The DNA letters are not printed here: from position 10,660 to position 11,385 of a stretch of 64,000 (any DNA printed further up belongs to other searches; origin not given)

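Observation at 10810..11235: TIR gene translationally coupled to the methyltransferase and 3'-truncated by IS insertion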

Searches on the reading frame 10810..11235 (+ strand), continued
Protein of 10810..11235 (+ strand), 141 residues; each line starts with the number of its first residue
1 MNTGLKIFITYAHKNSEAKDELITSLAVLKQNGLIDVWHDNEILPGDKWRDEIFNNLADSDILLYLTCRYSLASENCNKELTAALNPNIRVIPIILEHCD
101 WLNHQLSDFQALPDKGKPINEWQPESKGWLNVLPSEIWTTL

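Call 43: search_solved_structures(query=A3, max_evalue=0.1, show_alignments=4)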
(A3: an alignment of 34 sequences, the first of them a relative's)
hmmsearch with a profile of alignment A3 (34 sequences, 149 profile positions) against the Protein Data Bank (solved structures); distinct sequences matched with E-value up to 0.1: 15.
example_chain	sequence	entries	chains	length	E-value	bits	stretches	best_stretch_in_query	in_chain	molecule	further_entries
9mud_K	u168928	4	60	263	1e-06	31.9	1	11-98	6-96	Cat1 (CRISPR associated TIR 1) pentagonal filament | Cat1 (CRISPR associated TIR 1) pentagonal filament assembly | Cat1 (CRISPR-associated TIR 1)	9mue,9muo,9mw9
7ylf_A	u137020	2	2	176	8.6e-05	25.6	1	2-128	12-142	Toll-like receptor 15 | Toll-like receptor 2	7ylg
9m0n_A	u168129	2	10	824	0.0011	22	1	7-99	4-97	Tetratricopeptide repeat protein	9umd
4om7_A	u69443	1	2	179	0.0028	20.7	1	6-86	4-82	Toll-like receptor 6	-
1fyv_A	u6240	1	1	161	0.0053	19.8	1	5-84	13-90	TOLL-LIKE RECEPTOR 1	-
7nuw_A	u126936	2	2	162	0.0054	19.8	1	5-84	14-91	Toll-like receptor 1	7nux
7nt7_A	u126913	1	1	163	0.0055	19.8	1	5-85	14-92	Toll-like receptor 1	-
4w8h_A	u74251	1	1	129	0.0057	19.7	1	1-100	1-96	Toll-receptor-related 2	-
4w8g_A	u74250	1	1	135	0.0063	19.6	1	1-100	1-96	Toll-receptor-related 2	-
7uxr_A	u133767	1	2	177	0.014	18.5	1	14-96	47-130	TIR domain protein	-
7uwg_A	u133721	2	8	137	0.023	17.7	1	8-94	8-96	Molecular chaperone Tir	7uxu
8g83_A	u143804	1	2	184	0.057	16.5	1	9-94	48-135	NAD(+) hydrolase AbTIR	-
3h16_A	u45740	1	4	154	0.062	16.4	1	6-94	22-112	TIR protein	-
8p2m_A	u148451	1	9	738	0.099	15.7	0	2-96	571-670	NAD(+) hydrolase tir-1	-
7xoz_B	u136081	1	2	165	0.1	15.7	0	16-88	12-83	ADP-ribosyl cyclase/cyclic ADP-ribose hydrolase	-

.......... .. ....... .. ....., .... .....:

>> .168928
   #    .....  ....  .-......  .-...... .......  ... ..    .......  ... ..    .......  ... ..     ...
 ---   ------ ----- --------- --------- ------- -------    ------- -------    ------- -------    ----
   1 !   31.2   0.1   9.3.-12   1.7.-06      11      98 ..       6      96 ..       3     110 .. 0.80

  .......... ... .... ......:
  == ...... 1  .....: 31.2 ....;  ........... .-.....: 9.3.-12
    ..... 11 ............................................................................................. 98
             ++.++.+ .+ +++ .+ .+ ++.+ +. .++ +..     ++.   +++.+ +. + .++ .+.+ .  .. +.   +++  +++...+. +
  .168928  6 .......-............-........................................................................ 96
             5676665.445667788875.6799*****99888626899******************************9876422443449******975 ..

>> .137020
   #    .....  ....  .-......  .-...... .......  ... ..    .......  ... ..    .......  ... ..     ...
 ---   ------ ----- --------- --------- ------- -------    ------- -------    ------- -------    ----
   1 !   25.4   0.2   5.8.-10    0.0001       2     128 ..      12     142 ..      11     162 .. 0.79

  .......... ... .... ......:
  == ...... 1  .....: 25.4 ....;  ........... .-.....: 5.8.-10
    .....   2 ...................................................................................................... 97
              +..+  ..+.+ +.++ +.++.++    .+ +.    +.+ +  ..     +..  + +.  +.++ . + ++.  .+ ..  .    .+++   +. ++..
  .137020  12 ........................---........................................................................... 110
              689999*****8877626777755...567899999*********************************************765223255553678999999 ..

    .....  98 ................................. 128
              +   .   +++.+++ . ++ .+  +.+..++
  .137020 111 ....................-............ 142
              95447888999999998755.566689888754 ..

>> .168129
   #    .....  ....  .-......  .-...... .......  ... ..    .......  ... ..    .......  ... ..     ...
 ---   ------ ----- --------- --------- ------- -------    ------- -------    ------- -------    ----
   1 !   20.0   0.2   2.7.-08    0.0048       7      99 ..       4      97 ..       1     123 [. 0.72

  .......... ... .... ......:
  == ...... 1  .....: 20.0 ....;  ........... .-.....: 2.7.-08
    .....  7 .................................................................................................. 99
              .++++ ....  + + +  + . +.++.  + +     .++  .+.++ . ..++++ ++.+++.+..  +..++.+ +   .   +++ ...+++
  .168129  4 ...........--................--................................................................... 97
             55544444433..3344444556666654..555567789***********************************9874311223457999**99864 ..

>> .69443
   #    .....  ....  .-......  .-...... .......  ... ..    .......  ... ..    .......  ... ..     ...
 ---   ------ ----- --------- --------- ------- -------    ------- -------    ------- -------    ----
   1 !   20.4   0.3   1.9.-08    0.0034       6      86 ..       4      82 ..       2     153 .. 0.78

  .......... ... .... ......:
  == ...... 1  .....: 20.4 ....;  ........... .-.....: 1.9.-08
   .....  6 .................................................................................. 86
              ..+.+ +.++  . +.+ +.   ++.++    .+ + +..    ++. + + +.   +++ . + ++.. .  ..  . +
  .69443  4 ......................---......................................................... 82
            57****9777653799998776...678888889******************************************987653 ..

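Call 51: search_protein_families(library=ncbifam, proteins=[window:10810-11235:+, L023:6001-7935:+, L023:9781-11346:+], max_evalue=0.001)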
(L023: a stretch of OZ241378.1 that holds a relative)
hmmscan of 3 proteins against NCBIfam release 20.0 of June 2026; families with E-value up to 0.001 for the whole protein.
window:10810-11235:+ (141 aa): 1 family
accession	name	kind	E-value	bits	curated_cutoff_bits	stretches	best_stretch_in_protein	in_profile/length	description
NF058526.1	Thoeris_type3_ThcB4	equivalog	3.6e-07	29.3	220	1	6-95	129-216/375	Thoeris type III anti-phage system protein ThcB4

L023:6001-7935:+ (644 aa): 38 families (the best 25 are shown)
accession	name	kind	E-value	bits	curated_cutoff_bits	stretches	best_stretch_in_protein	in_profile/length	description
NF040959.1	MamA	equivalog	8.2e-54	182.1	200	4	264-399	39-174/204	magnetosome protein MamA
TIGR02917.1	PEP_TPR_lipo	equivalog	5.8e-49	166.8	312.2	3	162-472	195-505/899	XrtA/PEP-CTERM system TPR-repeat protein PrsT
TIGR02521.1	type_IV_pilW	equivalog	4.2e-47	160.7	154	5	160-298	31-171/234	type IV pilus biogenesis/stability protein PilW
TIGR00990.1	3a0801s09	subfamily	3.2e-43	148.3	757.25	5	203-330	306-433/615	mitochondrial import receptor subunit TOM70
NF008391.2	PRK11189.1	equivalog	8e-38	130.6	250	5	265-339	68-142/297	lipoprotein NlpI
NF033762.1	social_mot_Tgl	equivalog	2.6e-35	122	225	3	171-320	77-228/252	social motility TPR repeat lipoprotein Tgl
NF047558.1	TPR_END_plus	domain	8e-32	109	32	1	298-331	1-34/56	TPR end-of-group domain-containing protein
NF047507.1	TPR_BatC_Lepto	exception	7.6e-27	94.2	175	2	300-366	62-132/214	TPR repeat-containing protein BatC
NF033758.1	gliding_GltE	equivalog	9.9e-26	90.7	225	2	288-573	78-356/411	adventurous gliding motility TPR repeat lipoprotein GltE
TIGR02552.1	LcrH_SycD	equivalog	1.1e-24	86.7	104.8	3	239-327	29-117/136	SycD/LcrH family type III secretion system chaperone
NF002725.1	PRK02603.1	equivalog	3.8e-24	85.6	143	3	261-344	34-120/173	photosystem I assembly protein Ycf3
NF047371.1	FlcA_CTERM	equivalog_domain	9e-23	80.6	300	3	254-358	430-535/646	periplasmic flagellar collar protein FlcA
NF007302.0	PRK09782.1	equivalog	1.3e-19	69.7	1223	1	378-463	593-677/990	phage receptor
NF033920.0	C39_PA2778_fam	equivalog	1.2e-18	67.4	150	1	270-361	164-255/255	PA2778 family cysteine peptidase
TIGR02795.1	tol_pal_ybgF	equivalog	8.7e-15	55.4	90.1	0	232-324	6-104/119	tol-pal system protein YbgF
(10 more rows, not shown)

L023:9781-11346:+ (521 aa): 33 families (the best 25 are shown)
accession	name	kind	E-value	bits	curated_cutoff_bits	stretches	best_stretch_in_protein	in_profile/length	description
NF040959.1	MamA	equivalog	2.1e-45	154.7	200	3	259-373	83-197/204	magnetosome protein MamA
NF008391.2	PRK11189.1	equivalog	2.6e-25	89.5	250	3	320-393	70-143/297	lipoprotein NlpI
TIGR02917.1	PEP_TPR_lipo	equivalog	1.9e-23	82.3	312.2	1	259-481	273-492/899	XrtA/PEP-CTERM system TPR-repeat protein PrsT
TIGR02521.1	type_IV_pilW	equivalog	1.3e-22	80.5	154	2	317-454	33-170/234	type IV pilus biogenesis/stability protein PilW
NF047371.1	FlcA_CTERM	equivalog_domain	1.3e-22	80.1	300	3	260-330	452-522/646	periplasmic flagellar collar protein FlcA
NF047558.1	TPR_END_plus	domain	2.5e-22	78.6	32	0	351-382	1-32/56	TPR end-of-group domain-containing protein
TIGR00990.1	3a0801s09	subfamily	2.8e-22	79.1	757.25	1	262-421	346-503/615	mitochondrial import receptor subunit TOM70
NF033762.1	social_mot_Tgl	equivalog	2.3e-21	76.3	225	2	263-409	82-229/252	social motility TPR repeat lipoprotein Tgl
TIGR02552.1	LcrH_SycD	equivalog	6.5e-20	71.2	104.8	2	259-313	64-118/136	SycD/LcrH family type III secretion system chaperone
NF002725.1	PRK02603.1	equivalog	1.9e-19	70.3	143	2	396-474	47-126/173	photosystem I assembly protein Ycf3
NF033758.1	gliding_GltE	equivalog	9.2e-18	64.4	225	2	348-418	289-359/411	adventurous gliding motility TPR repeat lipoprotein GltE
NF047507.1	TPR_BatC_Lepto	exception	3.3e-16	59.4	175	2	396-487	70-161/214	TPR repeat-containing protein BatC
NF052312.1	T9SS_PorW_SprE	equivalog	1.6e-11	43.6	250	1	282-454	142-325/716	type IX secretion system periplasmic lipoprotein PorW/SprE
TIGR02795.1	tol_pal_ybgF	equivalog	2e-11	44.5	90.1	0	253-313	8-71/119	tol-pal system protein YbgF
NF053607.1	CHU_0125_OmpA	equivalog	2.1e-11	43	620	1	245-345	17-117/639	CHU_0125 family OmpA-like outer membrane integrity protein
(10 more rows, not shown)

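Call 52: search_protein_families(library=padloc, proteins=[L023:6001-7935:+, L023:9781-11346:+, L023:7976-8890:+, L023:8915-9607:+], max_evalue=0.001)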
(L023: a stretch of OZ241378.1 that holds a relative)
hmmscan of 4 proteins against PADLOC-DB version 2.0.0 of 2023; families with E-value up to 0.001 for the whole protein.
L023:6001-7935:+ (644 aa): 6 families
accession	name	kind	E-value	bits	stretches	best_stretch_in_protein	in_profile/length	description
PDLC00420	ThsB1|ThsB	-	1.2e-26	91.7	1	7-147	4-149/319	TIR-like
PDLC01169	TPR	-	1.7e-07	28.9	1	330-391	109-176/252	TPR repeats containing protein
PDLC04781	PDC-M71B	-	4e-07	27.1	0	172-271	361-464/515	-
PDLC01172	TPR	-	2.8e-06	24.4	0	519-570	146-198/448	TPR repeats containing protein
PDLC01101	PrimPol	-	8.5e-06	22.7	0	264-330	35-101/490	adaptation polymerase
PDLC00434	ThsB1|ThsB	-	0.00021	18.5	1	5-96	139-228/396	TIR-like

L023:9781-11346:+ (521 aa): 15 families
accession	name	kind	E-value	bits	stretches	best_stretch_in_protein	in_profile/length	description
PDLC04938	PDC-S15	-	5.6e-15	53.5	1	103-227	110-262/276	-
PDLC04933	PDC-S15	-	1.2e-14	52.5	1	106-156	74-126/286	-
PDLC04936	PDC-S15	-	1.2e-12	45.9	1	106-156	89-142/300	-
PDLC04927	PDC-S15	-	2.9e-12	44.2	1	107-148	83-124/422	-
PDLC04937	PDC-S15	-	1.9e-11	42.1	1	25-233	31-246/254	-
PDLC04932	PDC-S15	-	7.2e-11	40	1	94-147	95-146/324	-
PDLC04926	PDC-S15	-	7.9e-11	39.5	1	110-165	88-142/300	-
PDLC04931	PDC-S15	-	2.1e-10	38.9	1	18-230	51-267/282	-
PDLC01172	TPR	-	2.2e-09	34.6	1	245-304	133-193/448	TPR repeats containing protein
PDLC04940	PDC-S15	-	6.8e-08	30.4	1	16-153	42-168/280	-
PDLC04934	PDC-S15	-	2.3e-07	28.2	1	111-147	119-155/416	-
PDLC04930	PDC-S15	-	5.1e-07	27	1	109-145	81-117/380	-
PDLC04929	PDC-S15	-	1.6e-06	26.3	1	107-149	89-132/308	-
PDLC04939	PDC-S15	-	8.4e-06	22.9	1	107-142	76-111/487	-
PDLC01171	TPR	-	1.5e-05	22.2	1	259-452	83-286/504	TPR repeats containing protein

L023:7976-8890:+ (304 aa): 11 families
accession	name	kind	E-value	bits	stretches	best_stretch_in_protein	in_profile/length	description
PDLC00731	Effector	-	1.1e-119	397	1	1-304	1-304/306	TIR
PDLC00732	Effector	-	3.5e-119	395.2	1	4-304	2-300/301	TIR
PDLC02371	PycTIR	-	3.3e-108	359.4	1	3-303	1-287/288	-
PDLC00729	Effector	-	1.4e-39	134.4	1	154-300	3-143/310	TIR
PDLC00730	Effector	-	2e-30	104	1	3-144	19-161/299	TIR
PDLC05005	PDC-S35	-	9.8e-16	56.2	1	195-279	157-240/264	-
PDLC05006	PDC-S35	-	2e-12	45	1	194-280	120-209/231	-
PDLC00734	PycC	-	8.5e-11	39.5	1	29-142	22-140/374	Pycsar cyclase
PDLC05003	PDC-S35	-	2.1e-10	38.5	1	157-277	92-215/245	-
PDLC05004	PDC-S35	-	7.4e-10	36.9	1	194-278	157-241/265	-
PDLC05007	PDC-S35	-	3.5e-09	34.7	1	198-278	175-254/278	-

L023:8915-9607:+ (230 aa): 13 families
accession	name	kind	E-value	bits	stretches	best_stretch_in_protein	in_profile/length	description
PDLC00766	PycC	-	5e-101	335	1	1-230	1-231/232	Pycsar cyclase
PDLC02367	PycC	-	2.2e-95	316.4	1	1-230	1-226/226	-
PDLC02369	PycC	-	1.2e-25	88.5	1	5-222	7-215/248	-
PDLC02368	PycC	-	1.4e-21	75.2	1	8-224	10-219/234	-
PDLC00763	PycC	-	2.7e-18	64.3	1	5-213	12-228/268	Pycsar cyclase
PDLC00765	PycC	-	3.5e-12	44.1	1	30-200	245-417/477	Pycsar cyclase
PDLC02366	PycC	-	4.3e-12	43.7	1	37-207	39-211/486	-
PDLC02370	PycC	-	7.1e-11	40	1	47-205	85-248/340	-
PDLC00762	PycC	-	1e-10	39.1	1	37-198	41-209/508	Pycsar cyclase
PDLC00764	PycC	-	2.6e-07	27.9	1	45-193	96-251/449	Pycsar cyclase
PDLC00767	PycC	-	3e-05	21.5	1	48-135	97-185/337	Pycsar cyclase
PDLC00734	PycC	-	0.00051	17.2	1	45-208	191-357/374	Pycsar cyclase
PDLC00761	PycC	-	0.00075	16.5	1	37-202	99-269/438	Pycsar cyclase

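Call 55: find_encoding_contigs(protein=P0007, flank=6000, max_places=3)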
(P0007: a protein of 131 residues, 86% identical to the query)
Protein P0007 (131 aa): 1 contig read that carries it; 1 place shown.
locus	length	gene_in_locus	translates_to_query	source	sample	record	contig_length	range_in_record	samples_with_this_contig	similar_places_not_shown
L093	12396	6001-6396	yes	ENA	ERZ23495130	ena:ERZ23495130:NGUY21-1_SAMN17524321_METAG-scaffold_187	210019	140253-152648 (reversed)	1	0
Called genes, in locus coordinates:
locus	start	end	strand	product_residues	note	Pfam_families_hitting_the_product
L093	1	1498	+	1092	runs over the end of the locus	PF09565:RE_NgoFVII (faint), PF13091:PLDc_2, PF00176:SNF2-rel_dom (weak), PF00270:DEAD (faint), PF04851:ResIII, PF00271:Helicase_C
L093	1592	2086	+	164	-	PF13366:PDDEXK_3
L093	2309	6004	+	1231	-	PF02384:N6_Mtase (faint), PF20473:MmeI_Mtase (faint), PF07669:Eco57I, PF12950:TaqI_C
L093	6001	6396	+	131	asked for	PF13676:TIR_2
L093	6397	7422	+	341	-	-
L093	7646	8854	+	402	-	PF13676:TIR_2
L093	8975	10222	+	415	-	PF08867:FRG, PF00515:TPR_1, PF07719:TPR_2 (weak), PF13432:TPR_16, PF13371:TPR_9 (weak), PF13414:TPR_11, PF00515:TPR_1, PF13414:TPR_11, +8 more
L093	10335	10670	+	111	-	-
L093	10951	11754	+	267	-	-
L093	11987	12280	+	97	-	PF04255:DUF433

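Call 67: predict_structure(alignment_id=A4)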
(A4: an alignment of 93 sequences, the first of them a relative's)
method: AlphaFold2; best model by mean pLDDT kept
length: 218 residues; sequences in the alignment: 93
mean_pLDDT: 86.2   pTM: 0.70
mean pLDDT of the five models: 86.2, 86.2, 86.1, 83.6, 81.8
residues with pLDDT >= 90: 113; 70-90: 73; 50-70: 24; < 50: 8
segments of 3 or more residues with pLDDT < 50: 215-218
pLDDT, mean of each block of 10 residues (from residue 1): 87 95 98 93 64 86 97 93 84 97 95 94 98 97 78 81 85 82 86 84 66 47
secondary structure, 60 per line:
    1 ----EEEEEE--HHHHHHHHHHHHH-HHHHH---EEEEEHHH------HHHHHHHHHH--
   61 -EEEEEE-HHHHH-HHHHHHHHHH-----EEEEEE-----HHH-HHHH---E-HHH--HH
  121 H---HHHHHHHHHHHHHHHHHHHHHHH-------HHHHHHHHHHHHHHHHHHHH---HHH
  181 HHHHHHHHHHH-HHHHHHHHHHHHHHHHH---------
elements in order: E5-10 H13-25 H27-31 E35-39 H49-58 E62-67 H69-73 H75-84 E90-95 H105-108 H125-147 H155-174 H178-191 H193-209
